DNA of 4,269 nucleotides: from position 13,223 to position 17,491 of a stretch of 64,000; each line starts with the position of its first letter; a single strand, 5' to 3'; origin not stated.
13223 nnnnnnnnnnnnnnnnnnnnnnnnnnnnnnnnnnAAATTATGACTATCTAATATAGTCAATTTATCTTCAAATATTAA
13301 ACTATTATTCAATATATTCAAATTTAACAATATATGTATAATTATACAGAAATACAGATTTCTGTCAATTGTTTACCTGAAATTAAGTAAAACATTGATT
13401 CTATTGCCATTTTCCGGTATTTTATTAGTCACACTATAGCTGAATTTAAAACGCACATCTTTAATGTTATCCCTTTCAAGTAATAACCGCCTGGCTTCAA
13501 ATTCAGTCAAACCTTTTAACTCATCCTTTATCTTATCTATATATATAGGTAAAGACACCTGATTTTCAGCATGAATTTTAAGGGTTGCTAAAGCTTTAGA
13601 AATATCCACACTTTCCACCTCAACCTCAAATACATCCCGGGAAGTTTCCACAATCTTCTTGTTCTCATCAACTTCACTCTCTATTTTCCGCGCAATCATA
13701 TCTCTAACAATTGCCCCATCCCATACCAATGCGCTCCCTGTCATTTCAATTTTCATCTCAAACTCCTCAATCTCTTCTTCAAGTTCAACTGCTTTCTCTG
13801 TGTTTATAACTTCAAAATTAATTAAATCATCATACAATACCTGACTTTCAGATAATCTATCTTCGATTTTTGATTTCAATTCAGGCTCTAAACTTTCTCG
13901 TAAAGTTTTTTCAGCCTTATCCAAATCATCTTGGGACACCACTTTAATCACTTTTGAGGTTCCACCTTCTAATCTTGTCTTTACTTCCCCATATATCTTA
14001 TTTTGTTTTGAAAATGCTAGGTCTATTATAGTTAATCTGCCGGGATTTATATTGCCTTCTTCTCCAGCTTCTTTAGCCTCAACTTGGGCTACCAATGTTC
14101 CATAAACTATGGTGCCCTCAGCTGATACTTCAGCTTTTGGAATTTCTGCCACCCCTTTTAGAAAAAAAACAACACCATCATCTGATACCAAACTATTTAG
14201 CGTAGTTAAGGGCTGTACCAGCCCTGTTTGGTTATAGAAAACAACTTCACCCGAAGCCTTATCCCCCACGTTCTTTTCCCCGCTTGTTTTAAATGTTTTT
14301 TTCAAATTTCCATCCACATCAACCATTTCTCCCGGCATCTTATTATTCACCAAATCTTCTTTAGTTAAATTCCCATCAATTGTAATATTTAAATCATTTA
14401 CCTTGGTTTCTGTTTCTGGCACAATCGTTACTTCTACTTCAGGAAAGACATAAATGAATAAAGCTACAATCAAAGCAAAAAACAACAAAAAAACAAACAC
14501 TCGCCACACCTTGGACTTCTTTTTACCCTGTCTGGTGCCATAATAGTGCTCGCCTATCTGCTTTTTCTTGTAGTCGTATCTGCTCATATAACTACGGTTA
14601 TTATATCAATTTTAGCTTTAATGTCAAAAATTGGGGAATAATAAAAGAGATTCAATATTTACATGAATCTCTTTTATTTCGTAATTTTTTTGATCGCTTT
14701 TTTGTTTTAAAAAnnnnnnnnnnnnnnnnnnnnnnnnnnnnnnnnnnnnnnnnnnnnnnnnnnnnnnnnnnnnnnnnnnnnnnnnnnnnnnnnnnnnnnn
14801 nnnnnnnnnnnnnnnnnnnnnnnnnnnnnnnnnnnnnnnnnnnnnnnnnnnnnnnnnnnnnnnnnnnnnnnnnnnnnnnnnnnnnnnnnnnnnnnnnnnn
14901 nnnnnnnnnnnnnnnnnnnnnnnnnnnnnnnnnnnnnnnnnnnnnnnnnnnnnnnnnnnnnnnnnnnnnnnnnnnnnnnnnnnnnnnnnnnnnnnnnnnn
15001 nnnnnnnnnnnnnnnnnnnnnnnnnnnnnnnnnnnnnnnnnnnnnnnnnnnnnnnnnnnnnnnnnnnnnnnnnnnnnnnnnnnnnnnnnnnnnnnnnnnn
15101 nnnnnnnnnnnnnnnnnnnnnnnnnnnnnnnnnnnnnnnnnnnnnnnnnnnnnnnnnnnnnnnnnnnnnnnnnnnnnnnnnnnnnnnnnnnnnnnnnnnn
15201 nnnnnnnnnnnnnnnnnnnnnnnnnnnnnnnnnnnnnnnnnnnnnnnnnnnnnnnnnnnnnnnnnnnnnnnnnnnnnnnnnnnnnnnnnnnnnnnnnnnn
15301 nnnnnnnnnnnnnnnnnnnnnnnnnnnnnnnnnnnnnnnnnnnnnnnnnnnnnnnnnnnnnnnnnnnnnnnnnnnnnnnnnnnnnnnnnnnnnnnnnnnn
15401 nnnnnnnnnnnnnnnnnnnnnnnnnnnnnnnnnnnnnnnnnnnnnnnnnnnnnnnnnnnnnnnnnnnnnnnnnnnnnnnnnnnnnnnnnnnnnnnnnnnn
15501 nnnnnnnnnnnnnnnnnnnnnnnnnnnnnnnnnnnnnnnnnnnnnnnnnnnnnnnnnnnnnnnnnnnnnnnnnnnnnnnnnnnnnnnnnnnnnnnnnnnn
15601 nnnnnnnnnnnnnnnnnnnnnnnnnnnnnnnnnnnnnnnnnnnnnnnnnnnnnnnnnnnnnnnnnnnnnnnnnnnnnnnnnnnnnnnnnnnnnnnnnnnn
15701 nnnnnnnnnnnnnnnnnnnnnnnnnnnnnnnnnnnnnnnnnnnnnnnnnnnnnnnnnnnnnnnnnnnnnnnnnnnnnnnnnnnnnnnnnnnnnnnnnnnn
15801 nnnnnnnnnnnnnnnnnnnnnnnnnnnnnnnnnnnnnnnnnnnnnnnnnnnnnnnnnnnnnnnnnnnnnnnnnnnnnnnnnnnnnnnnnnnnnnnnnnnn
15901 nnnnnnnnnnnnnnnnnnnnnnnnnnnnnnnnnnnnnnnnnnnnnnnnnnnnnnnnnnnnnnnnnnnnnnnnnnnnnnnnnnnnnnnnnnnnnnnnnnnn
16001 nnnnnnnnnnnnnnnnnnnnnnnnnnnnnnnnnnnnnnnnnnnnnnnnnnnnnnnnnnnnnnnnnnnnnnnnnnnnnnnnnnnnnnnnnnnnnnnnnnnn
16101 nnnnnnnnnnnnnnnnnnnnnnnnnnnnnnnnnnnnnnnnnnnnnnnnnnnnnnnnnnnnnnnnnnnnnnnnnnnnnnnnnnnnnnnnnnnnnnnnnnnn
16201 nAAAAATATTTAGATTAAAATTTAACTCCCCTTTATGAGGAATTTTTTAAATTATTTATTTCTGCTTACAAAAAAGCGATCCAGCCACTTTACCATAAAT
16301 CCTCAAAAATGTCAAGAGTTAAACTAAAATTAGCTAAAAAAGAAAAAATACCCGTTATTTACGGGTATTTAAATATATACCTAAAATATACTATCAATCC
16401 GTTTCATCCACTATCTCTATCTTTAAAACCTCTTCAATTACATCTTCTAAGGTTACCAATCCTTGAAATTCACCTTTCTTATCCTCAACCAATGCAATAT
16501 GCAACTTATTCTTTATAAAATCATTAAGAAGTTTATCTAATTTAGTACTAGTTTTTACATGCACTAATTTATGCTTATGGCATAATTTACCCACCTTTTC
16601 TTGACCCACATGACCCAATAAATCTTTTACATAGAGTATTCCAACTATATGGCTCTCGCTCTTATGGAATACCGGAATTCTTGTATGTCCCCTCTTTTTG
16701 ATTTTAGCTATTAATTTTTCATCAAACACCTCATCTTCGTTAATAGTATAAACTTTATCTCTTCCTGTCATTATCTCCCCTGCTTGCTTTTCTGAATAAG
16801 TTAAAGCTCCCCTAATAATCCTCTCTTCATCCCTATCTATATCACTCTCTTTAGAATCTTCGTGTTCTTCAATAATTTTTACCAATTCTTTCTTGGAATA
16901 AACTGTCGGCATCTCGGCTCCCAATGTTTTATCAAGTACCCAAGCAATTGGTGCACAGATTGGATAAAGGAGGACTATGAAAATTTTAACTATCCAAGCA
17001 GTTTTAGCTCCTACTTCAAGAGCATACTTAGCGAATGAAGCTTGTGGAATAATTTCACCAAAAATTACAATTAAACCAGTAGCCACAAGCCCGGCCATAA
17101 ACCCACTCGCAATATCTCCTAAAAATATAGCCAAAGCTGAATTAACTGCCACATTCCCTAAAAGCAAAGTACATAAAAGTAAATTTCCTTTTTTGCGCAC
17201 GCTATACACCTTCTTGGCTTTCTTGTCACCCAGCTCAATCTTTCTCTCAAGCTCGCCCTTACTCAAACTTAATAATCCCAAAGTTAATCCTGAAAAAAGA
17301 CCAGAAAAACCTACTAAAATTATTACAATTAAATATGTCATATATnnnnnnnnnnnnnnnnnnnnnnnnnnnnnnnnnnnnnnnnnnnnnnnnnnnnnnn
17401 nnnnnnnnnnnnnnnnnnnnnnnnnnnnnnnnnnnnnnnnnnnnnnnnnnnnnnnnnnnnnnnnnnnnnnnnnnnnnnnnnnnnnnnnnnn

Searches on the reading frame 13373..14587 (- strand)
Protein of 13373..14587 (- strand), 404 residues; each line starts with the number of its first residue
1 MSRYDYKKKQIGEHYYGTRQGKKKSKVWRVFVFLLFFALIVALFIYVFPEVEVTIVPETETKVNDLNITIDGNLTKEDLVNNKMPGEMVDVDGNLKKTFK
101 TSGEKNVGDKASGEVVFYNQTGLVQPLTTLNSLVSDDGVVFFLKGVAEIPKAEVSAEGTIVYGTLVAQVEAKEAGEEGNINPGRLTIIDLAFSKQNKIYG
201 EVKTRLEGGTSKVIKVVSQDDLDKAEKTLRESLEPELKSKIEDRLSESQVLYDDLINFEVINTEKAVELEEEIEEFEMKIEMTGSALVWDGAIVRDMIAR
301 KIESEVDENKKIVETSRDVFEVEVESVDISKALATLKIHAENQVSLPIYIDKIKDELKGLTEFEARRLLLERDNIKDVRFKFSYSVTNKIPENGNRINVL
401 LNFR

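Call 54: search_protein_families(library=pfam, proteins=[window:13373-14587:-], max_evalue=0.001)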
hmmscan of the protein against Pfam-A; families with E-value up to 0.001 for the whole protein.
window:13373-14587:- (404 aa): 1 family
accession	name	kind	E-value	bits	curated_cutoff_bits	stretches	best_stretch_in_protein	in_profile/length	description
PF20990.2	DUF2207_C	-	0.00087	19.5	33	0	186-246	34-99/247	Predicted membrane protein (DUF2207) C-terminal domain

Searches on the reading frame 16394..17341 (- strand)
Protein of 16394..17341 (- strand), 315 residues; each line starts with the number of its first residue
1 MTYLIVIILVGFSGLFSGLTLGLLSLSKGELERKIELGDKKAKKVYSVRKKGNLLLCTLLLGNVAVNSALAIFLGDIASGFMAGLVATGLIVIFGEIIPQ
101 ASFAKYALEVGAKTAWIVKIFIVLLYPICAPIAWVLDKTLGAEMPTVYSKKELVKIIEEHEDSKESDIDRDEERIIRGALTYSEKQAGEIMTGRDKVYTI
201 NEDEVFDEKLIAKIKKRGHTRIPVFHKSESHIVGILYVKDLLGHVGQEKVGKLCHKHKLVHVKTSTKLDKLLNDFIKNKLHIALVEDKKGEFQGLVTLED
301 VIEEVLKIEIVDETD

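Call 54: search_protein_families(library=pfam, proteins=[window:16394-17341:-], max_evalue=0.001)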
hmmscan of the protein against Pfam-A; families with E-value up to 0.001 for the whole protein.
window:16394-17341:- (315 aa): 2 families
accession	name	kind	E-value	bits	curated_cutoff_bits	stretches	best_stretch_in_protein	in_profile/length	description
PF01595.25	CNNM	-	3.6e-38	131.5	28.4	1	4-163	1-174/181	Cyclin M transmembrane N-terminal domain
PF00571.33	CBS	-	2.1e-12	47.6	24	1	256-306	6-56/57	CBS domain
